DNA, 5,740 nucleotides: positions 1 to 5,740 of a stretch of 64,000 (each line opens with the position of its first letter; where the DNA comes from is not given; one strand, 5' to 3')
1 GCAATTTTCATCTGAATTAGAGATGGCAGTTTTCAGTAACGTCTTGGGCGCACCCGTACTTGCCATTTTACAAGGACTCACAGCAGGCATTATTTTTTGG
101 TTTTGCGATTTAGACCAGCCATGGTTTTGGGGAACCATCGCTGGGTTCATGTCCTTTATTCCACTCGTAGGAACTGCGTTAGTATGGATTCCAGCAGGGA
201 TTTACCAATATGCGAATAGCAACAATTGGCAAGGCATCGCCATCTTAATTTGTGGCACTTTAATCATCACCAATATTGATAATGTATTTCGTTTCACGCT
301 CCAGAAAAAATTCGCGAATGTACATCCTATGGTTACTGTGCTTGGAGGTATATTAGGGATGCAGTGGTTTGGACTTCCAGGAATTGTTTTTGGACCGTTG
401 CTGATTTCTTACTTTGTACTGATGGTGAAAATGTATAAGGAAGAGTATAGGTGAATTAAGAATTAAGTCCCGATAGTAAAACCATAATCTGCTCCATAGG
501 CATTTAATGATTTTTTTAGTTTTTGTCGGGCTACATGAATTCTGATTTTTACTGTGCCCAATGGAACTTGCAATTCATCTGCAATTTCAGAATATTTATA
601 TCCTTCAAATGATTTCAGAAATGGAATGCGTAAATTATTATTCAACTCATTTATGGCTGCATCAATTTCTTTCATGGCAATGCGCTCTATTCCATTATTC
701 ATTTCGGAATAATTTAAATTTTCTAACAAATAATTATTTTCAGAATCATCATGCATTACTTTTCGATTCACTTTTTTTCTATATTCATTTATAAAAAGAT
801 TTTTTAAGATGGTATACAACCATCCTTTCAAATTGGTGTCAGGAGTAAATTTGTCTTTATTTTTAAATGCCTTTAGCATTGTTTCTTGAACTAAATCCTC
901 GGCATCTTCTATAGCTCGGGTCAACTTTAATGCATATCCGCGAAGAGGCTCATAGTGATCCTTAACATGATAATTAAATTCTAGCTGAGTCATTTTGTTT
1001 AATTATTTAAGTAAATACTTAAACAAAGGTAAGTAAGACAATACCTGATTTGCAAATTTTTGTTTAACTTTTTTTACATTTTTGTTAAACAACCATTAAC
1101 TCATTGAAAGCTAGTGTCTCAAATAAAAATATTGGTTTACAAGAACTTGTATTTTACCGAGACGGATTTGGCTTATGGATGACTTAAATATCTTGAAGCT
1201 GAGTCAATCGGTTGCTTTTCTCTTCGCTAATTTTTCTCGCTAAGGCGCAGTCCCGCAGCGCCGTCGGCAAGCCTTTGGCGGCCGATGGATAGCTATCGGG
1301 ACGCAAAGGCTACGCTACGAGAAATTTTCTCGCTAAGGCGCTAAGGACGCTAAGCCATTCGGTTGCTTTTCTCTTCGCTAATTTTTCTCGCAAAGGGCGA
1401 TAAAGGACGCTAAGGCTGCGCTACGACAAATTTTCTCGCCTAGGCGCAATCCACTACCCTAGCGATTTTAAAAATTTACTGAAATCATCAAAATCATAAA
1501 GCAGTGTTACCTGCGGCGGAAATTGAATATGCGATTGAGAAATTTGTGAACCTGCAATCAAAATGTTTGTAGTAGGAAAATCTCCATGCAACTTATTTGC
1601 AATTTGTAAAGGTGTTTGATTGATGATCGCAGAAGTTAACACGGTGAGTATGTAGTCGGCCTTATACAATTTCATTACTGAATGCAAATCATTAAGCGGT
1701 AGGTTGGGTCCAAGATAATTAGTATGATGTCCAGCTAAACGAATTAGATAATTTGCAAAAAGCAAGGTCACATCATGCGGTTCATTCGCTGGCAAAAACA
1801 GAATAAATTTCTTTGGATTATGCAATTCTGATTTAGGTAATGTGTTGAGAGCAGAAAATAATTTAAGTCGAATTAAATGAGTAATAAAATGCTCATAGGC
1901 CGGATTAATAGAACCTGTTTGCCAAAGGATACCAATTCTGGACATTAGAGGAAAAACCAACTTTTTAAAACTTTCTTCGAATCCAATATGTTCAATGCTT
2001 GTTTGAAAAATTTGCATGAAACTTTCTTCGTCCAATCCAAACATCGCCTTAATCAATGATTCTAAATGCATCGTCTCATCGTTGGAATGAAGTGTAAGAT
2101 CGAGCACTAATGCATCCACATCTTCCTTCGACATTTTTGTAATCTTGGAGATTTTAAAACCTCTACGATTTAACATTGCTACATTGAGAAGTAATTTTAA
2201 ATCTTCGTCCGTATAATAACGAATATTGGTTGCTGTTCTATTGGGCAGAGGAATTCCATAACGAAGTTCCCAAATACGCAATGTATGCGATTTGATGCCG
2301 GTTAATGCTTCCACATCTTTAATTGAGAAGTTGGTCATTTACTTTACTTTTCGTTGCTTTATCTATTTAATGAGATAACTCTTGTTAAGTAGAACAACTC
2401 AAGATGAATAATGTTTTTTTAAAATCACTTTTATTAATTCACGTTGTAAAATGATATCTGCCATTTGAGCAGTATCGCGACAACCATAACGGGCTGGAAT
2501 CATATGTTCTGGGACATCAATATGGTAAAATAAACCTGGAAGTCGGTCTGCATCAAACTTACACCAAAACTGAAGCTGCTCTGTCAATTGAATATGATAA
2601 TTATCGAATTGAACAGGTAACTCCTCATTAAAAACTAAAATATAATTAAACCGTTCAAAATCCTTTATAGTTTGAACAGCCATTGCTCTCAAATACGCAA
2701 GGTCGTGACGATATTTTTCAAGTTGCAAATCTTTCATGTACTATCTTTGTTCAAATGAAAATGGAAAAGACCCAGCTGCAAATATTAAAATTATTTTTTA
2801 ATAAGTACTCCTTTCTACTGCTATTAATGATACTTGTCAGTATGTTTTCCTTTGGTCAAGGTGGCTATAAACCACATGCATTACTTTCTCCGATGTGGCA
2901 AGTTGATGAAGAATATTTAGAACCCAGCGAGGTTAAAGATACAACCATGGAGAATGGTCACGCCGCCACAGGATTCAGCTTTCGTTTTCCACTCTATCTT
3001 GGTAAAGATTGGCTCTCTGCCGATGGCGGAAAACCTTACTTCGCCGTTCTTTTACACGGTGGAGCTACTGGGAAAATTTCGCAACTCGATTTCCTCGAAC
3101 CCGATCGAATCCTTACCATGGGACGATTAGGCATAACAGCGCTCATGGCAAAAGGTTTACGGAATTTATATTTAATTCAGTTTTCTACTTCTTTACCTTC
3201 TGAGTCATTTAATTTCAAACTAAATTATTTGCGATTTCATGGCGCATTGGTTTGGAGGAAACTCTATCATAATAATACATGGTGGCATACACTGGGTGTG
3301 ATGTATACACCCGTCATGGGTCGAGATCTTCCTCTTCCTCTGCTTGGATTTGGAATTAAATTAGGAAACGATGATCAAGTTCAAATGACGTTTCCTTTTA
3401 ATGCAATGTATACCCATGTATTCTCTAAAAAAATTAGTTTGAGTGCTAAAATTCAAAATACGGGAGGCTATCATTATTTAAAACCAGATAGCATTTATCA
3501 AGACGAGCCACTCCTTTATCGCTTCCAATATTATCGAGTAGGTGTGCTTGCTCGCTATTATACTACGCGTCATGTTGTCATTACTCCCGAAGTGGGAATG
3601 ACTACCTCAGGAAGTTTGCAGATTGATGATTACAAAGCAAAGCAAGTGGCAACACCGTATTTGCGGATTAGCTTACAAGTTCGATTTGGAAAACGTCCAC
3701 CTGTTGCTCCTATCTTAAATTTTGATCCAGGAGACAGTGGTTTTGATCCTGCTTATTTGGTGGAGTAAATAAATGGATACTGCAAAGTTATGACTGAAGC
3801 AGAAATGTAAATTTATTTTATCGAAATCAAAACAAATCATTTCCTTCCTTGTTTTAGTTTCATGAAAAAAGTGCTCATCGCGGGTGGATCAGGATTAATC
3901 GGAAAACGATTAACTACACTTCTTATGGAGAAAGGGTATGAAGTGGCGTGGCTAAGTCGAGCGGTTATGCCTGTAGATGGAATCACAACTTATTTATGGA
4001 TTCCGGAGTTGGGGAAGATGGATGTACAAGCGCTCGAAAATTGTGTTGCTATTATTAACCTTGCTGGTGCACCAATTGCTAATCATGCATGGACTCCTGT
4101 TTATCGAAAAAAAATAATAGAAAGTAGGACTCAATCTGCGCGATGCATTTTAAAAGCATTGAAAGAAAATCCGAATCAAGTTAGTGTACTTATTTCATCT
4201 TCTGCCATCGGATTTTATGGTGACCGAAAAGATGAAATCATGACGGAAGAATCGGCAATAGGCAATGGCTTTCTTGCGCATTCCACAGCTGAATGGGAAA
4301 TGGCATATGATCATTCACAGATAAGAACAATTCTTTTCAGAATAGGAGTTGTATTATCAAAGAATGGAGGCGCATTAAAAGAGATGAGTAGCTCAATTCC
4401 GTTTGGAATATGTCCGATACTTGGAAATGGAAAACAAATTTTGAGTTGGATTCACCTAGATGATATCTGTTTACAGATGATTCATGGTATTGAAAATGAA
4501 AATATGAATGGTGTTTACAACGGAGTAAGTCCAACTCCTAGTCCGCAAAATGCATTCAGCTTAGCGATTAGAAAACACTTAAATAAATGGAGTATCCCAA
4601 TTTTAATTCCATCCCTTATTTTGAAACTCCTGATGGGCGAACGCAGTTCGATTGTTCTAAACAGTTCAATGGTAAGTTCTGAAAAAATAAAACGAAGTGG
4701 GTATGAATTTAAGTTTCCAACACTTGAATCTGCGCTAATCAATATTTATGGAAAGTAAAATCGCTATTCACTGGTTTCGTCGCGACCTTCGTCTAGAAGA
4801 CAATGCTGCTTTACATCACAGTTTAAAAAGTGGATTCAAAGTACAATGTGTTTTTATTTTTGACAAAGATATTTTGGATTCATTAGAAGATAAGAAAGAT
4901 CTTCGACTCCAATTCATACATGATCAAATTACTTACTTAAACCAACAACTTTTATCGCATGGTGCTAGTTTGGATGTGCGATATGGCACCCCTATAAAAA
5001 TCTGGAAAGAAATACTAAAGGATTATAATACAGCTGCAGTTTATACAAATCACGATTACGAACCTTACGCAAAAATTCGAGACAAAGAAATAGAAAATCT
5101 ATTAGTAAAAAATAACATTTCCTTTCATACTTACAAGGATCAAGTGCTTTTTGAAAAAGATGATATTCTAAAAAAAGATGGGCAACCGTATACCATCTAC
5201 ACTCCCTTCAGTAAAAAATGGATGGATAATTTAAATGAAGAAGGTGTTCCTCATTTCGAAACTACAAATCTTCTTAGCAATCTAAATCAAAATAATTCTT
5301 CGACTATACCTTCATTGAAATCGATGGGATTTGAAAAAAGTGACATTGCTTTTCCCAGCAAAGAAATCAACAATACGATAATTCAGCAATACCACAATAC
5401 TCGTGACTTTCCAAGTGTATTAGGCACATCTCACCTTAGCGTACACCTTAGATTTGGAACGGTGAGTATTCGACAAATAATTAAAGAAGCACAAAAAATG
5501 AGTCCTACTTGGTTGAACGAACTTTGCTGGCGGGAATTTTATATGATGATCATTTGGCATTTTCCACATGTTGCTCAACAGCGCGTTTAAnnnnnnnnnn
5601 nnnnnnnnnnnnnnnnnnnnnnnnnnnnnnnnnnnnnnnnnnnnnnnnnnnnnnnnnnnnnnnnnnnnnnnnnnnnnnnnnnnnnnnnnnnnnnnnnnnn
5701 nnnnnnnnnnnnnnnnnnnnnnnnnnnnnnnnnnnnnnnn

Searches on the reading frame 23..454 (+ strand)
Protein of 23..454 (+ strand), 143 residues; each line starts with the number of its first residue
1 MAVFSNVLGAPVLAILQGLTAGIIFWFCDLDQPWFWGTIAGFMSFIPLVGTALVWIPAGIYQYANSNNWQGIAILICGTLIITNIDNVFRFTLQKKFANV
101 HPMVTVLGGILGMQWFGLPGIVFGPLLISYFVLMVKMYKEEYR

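Call 70: search_protein_families(library=pfam, max_evalue=0.00001, proteins=[window:23-454:+])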
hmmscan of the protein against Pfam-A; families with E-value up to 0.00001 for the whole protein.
window:23-454:+ (143 aa): 1 family
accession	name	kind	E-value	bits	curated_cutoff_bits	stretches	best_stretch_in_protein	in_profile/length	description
PF01594.21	AI-2E_transport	-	1.3e-21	77.6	34.3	1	9-137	197-325/327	AI-2E family transporter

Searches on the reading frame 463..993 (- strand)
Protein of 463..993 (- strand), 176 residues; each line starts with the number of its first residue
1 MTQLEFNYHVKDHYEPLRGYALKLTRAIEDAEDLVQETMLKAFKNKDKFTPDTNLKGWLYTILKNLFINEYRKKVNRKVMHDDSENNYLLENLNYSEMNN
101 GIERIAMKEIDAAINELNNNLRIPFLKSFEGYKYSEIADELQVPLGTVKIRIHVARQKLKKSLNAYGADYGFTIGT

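Call 70: search_protein_families(library=pfam, max_evalue=0.00001, proteins=[window:463-993:-])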
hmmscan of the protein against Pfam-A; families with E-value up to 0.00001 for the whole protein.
window:463-993:- (176 aa): 4 families
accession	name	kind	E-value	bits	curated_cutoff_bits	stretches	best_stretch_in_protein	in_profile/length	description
PF04542.20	Sigma70_r2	-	4.9e-17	61.9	24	1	10-74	2-68/71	Sigma-70 region 2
PF08281.18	Sigma70_r4_2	-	8e-12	45.1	25.7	1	109-159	3-54/54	Sigma-70, region 4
PF22029.2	PhyR_sigma2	-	1.9e-07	31.5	27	1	12-63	3-54/55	Sigma2 domain of PhyR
PF04545.22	Sigma70_r4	-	4.6e-07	29.7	24.1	1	129-161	18-50/50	Sigma-70, region 4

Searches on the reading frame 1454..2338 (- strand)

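Call 70: search_protein_families(library=pfam, max_evalue=0.00001, proteins=[window:1454-2338:-])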
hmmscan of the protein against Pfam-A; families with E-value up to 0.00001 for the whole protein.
window:1454-2338:- (294 aa): 3 families
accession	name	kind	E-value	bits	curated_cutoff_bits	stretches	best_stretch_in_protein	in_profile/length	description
PF13411.12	MerR_1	-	8.6e-15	55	21.6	1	4-71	1-67/69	MerR HTH family regulatory protein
PF00376.29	MerR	-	2.9e-07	30.7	28.2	1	5-42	1-38/38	MerR family regulatory protein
PF02607.22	B12-binding_2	-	3.6e-07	30.7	23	1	92-158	2-68/74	B12 binding domain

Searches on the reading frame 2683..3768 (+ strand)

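Call 70: search_protein_families(library=pfam, max_evalue=0.00001, proteins=[window:2683-3768:+])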
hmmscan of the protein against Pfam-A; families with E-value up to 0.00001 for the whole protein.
window:2683-3768:+ (361 aa): 1 family
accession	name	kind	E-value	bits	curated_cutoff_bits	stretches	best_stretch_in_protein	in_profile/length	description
PF19783.5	DUF6268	-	4.2e-06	26.4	22.8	1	197-324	136-259/279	Domain of unknown function (DUF6268)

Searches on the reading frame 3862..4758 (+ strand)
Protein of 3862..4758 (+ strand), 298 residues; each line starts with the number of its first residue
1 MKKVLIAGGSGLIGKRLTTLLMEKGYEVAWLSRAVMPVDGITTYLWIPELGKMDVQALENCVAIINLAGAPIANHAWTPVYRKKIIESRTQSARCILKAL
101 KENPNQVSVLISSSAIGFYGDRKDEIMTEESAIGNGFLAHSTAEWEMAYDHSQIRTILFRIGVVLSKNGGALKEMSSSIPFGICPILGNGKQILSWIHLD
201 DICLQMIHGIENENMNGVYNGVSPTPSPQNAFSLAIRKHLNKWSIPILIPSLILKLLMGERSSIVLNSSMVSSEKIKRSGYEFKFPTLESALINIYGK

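Call 70: search_protein_families(library=pfam, max_evalue=0.00001, proteins=[window:3862-4758:+])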
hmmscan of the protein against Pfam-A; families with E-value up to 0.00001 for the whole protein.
window:3862-4758:+ (298 aa): 2 families
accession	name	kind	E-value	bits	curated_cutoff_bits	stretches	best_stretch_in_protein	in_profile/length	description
PF01370.27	Epimerase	-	2.2e-14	53.9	20.9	1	4-220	1-238/240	NAD dependent epimerase/dehydratase family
PF08338.16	DUF1731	-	8.5e-14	51.5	27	1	249-294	1-46/47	Domain of unknown function (DUF1731)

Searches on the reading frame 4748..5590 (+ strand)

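Call 70: search_protein_families(library=pfam, max_evalue=0.00001, proteins=[window:4748-5590:+])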
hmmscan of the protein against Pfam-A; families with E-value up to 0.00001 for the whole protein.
window:4748-5590:+ (280 aa): 1 family
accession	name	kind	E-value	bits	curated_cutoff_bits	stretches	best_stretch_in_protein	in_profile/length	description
PF00875.24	DNA_photolyase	-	4e-40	137.9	26.6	1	6-165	1-158/164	DNA photolyase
